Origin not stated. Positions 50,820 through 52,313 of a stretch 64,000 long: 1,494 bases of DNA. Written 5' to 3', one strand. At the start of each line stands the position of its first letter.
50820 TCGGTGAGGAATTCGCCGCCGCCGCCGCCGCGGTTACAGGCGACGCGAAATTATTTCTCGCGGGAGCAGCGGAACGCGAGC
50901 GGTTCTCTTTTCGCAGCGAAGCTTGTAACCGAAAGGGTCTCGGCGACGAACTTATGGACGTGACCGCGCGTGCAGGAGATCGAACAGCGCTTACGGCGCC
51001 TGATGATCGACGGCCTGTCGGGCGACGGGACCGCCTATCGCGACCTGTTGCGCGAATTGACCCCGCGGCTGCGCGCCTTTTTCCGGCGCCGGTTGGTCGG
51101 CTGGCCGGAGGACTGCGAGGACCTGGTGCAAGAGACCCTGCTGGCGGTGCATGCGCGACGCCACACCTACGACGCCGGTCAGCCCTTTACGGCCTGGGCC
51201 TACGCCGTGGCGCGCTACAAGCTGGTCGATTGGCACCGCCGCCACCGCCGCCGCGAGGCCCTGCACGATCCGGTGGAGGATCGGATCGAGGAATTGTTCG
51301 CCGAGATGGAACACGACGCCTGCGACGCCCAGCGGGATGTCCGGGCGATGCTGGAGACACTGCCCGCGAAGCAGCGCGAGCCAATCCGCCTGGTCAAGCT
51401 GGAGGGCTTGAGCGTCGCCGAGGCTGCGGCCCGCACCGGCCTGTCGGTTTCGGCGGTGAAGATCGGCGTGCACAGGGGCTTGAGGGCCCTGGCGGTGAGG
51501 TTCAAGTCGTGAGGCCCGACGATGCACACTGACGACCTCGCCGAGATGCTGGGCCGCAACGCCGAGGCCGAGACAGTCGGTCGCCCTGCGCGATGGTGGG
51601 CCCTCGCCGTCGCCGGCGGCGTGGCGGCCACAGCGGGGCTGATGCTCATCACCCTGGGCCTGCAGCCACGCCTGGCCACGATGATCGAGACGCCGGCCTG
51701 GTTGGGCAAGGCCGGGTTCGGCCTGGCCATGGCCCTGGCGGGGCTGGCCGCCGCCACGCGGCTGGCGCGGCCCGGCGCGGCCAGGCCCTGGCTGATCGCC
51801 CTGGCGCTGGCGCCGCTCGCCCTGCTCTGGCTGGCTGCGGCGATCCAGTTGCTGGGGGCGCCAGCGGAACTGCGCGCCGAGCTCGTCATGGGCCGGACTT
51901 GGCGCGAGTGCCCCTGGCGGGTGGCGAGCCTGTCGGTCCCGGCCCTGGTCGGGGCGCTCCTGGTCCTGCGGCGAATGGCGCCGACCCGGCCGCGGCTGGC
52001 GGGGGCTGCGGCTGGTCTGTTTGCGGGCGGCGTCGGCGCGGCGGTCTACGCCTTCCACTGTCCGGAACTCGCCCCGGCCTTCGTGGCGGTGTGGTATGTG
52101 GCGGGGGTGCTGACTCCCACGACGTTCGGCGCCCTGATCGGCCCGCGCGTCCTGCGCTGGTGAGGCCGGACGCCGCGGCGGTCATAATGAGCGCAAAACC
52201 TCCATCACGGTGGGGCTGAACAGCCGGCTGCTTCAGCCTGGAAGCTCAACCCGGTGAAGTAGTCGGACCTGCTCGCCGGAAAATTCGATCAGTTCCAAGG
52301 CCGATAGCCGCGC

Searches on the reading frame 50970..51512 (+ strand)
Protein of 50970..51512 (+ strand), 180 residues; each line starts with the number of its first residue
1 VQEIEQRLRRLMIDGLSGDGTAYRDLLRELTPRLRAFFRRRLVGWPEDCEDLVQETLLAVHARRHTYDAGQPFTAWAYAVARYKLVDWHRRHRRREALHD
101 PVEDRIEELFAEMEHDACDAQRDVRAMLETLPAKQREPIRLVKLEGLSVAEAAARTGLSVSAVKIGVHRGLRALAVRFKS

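Call 56: search_protein_families(library=pfam, proteins=[window:50970-51512:+], max_evalue=0.01)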
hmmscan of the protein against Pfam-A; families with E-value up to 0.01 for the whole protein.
window:50970-51512:+ (180 aa): 4 families
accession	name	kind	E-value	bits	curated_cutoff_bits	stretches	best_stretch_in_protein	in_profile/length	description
PF08281.18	Sigma70_r4_2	-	6.3e-16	58.2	25.7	1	122-174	2-54/54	Sigma-70, region 4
PF04542.20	Sigma70_r2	-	9.1e-13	48.3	24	1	27-95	2-71/71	Sigma-70 region 2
PF04545.22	Sigma70_r4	-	3.3e-09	36.5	24.1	1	128-174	2-48/50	Sigma-70, region 4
PF07638.17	Sigma70_ECF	-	4e-08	33.8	21.1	1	17-164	13-169/185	ECF sigma factor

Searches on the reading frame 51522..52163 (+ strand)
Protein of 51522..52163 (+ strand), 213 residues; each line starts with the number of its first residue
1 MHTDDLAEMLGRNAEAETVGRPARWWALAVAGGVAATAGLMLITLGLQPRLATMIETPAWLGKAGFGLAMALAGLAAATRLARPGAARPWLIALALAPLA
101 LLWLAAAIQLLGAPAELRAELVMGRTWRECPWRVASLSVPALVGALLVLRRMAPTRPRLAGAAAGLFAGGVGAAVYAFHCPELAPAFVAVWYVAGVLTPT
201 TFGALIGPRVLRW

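Call 56: search_protein_families(library=pfam, proteins=[window:51522-52163:+], max_evalue=0.01)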
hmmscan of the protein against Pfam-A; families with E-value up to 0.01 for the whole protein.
window:51522-52163:+ (213 aa): 1 family
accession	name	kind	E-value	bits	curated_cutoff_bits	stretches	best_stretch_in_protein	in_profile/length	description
PF06532.16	NrsF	-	1.2e-60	205.3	26.8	1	13-213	4-204/204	Negative regulator of sigma F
